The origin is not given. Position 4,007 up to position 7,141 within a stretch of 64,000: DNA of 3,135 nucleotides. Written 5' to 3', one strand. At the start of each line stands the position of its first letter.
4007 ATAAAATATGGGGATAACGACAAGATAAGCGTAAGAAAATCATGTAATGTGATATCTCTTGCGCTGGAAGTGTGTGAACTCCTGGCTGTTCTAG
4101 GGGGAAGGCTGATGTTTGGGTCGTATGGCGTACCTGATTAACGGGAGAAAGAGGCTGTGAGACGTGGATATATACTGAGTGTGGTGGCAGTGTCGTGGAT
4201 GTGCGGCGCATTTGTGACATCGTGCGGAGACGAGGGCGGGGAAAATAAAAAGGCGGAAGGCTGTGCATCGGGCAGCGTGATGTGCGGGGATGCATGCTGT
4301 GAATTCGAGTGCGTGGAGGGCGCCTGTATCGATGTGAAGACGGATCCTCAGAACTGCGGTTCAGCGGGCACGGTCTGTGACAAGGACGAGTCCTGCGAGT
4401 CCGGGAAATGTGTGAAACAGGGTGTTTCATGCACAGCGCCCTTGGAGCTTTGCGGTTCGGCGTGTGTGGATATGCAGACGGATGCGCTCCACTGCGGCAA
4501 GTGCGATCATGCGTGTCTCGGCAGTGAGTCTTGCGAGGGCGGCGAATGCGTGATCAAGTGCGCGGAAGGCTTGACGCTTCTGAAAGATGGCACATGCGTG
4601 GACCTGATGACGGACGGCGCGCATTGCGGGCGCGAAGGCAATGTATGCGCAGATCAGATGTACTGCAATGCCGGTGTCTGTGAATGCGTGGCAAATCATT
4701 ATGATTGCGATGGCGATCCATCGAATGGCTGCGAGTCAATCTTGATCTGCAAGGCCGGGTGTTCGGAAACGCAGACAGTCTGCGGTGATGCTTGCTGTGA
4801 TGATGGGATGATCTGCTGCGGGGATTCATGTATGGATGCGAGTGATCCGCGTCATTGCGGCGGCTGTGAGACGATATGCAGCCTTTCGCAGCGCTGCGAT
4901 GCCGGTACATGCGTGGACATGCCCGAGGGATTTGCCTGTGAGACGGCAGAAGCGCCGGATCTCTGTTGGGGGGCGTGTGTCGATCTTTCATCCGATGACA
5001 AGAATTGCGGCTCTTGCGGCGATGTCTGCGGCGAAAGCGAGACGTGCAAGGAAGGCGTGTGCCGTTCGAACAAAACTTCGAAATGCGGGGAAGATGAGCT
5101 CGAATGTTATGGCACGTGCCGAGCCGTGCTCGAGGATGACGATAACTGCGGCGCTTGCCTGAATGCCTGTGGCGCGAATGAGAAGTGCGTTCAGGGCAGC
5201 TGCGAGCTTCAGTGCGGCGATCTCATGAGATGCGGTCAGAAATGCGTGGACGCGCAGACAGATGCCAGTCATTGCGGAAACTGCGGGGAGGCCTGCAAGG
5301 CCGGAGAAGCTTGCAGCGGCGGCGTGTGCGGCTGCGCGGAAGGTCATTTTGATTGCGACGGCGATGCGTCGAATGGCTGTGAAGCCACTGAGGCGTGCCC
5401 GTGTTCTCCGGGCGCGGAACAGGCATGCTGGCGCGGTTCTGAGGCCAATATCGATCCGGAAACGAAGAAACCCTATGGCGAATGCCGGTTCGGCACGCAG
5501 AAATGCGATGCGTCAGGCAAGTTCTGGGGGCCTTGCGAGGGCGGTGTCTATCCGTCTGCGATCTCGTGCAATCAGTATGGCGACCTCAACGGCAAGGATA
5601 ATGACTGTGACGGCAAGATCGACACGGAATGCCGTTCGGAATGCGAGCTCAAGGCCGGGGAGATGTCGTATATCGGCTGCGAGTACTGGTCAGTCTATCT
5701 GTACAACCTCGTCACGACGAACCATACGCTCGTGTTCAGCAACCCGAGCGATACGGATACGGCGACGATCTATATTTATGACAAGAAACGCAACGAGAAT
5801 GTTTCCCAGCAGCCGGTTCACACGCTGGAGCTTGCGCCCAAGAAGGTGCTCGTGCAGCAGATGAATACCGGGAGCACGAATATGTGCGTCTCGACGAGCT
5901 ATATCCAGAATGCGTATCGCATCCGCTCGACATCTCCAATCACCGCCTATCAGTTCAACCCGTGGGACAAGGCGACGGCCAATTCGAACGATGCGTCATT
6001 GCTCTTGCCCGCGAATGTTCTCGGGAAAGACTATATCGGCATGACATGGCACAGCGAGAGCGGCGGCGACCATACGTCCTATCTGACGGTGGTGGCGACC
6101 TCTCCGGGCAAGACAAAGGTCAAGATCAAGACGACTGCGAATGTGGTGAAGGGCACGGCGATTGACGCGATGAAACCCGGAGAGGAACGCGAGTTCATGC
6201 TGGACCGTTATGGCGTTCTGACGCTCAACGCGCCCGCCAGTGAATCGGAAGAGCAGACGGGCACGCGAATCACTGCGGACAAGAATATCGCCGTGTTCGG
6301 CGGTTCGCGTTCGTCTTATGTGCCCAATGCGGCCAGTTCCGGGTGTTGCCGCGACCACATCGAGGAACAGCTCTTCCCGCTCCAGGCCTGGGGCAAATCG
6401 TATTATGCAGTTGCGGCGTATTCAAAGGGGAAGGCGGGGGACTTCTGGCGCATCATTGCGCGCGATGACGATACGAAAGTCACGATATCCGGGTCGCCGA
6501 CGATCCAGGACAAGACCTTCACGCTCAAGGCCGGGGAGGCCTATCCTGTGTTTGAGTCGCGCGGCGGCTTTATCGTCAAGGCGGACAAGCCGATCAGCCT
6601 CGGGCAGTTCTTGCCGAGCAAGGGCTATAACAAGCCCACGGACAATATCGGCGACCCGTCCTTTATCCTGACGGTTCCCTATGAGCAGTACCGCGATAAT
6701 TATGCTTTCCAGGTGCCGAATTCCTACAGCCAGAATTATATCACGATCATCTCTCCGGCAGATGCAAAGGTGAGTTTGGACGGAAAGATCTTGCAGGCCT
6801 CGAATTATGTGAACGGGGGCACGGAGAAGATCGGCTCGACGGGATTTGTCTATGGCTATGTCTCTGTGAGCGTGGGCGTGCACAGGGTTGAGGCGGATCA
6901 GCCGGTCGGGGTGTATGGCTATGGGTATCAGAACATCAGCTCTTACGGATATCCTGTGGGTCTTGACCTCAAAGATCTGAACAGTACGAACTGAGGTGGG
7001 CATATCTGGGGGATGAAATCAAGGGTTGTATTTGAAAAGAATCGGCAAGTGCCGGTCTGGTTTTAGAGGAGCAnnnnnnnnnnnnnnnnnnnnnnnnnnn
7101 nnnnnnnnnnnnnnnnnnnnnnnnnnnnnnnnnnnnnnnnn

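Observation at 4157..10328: Tandem paralogous giant lipoproteins built from HCGxCG-type Cys repeats plus a shared roughly 450-aa C-terminal domain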

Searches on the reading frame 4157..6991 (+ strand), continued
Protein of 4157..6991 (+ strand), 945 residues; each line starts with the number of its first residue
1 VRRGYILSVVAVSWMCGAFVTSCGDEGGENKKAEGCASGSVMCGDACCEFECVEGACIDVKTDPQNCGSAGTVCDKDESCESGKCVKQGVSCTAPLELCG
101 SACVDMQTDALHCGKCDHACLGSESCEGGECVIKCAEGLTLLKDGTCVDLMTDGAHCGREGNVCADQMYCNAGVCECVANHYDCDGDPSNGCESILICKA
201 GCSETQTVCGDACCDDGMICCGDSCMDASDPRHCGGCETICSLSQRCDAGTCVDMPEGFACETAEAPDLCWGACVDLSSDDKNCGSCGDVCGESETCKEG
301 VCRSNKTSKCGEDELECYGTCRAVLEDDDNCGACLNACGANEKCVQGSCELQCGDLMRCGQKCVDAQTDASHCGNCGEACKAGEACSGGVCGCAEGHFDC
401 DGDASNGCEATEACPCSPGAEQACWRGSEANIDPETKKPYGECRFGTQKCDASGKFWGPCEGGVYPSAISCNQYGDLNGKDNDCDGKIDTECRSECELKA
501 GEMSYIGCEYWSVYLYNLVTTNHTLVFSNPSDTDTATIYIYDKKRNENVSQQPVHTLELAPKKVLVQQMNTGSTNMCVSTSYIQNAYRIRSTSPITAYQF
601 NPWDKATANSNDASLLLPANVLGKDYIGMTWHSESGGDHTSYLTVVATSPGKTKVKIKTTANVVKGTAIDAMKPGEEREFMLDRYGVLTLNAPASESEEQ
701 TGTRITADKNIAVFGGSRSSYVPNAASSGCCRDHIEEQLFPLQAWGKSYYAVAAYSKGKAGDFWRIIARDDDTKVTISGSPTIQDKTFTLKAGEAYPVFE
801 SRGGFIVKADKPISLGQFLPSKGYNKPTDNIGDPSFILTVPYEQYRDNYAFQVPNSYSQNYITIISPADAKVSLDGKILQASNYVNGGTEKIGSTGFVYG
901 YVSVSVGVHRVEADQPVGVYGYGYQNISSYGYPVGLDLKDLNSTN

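Call 76: fold_search(model_id=the predicted structure, library=pdb)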
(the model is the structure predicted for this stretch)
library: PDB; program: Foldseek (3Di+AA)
matches with E <= 10: 1071; with E <= 0.001: 1
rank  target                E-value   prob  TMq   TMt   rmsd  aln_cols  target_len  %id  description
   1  6qdi                  9.1e-05  0.38  0.07  0.15  19.7       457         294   10  anti-sigma factor domain-containing protein from Clostridium clariflavum (released 2019-06-12)
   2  5x7o_A                1.4e-03  0.28  0.10  0.08  19.2       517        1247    8  Crystal structure of Paenibacillus sp. 598K alpha-1,6-glucosyltransferase (released 2017-07-26)
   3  9vqm_C                1.4e-03  0.10  0.07  0.08  30.1       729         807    9  Cryo-EM structure of Elapor1WT in tetrameric form (released 2025-07-23)
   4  6qe7_A                2.4e-03  0.21  0.08  0.19  21.2       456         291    6  anti-sigma factor domain-containing protein (released 2019-06-12)
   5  6qe7_B                2.8e-03  0.23  0.07  0.17  22.2       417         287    9  anti-sigma factor domain-containing protein (released 2019-06-12)
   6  9qj4_B                3.0e-03  0.54  0.07  0.17  22.4       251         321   11  Structure of the Complement classical and lectin pathway proconvertase, C4b2 (released 2025-12-24)
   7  3cmg                  3.0e-03  0.21  0.07  0.09  17.5       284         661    8  Crystal structure of putative beta-galactosidase from Bacteroides fragilis (released 2008-04-29)
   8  7m0r_E                3.0e-03  0.14  0.08  0.13  23.7       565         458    9  Cryo-EM structure of the Sema3A/PlexinA4/Neuropilin 1 complex (released 2021-05-05)
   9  9vqm_A                3.9e-03  0.08  0.08  0.09  29.8       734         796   10  Cryo-EM structure of Elapor1WT in tetrameric form (released 2025-07-23)
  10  6qe7_C                4.6e-03  0.16  0.07  0.17  21.7       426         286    6  anti-sigma factor domain-containing protein (released 2019-06-12)
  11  2qqk_A                4.6e-03  0.15  0.08  0.12  20.6       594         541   10  Neuropilin-2 a1a2b1b2 Domains in Complex with a Semaphorin-Blocking Fab (released 2007-11-20)
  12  2zxq                  5.8e-03  0.08  0.07  0.06  23.4       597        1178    7  Crystal structure of endo-alpha-N-acetylgalactosaminidase from Bifidobacterium longum (EngBF) (released 2009-06-16)
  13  8yot_B                8.0e-03  0.10  0.06  0.13  28.5       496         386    8  Nanobody in complex with LILRB3 (released 2025-06-18)
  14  1nc7_A                8.4e-03  0.99  0.08  0.51   5.3       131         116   14  Crystal Structure of Thermotoga maritima 1070 (released 2003-07-01)
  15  3lxu                  8.4e-03  0.04  0.05  0.05  25.6       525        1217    9  Crystal Structure of Tripeptidyl Peptidase 2 (TPP II) (released 2010-08-11)
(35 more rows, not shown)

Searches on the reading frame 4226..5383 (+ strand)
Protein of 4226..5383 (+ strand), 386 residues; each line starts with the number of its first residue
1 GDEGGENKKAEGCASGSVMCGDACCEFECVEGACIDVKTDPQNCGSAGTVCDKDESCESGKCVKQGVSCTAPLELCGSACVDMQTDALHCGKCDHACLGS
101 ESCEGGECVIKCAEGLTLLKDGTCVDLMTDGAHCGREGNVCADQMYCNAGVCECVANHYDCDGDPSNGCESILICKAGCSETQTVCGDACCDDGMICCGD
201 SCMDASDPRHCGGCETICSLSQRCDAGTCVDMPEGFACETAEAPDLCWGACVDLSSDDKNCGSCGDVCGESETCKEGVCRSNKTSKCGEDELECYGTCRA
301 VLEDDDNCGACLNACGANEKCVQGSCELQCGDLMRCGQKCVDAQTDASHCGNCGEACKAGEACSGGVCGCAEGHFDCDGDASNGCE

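Call 58: search_solved_structures(query=window:4226-5383:+, max_evalue=1)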
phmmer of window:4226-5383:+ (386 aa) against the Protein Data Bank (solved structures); distinct sequences matched with E-value up to 1: 0.
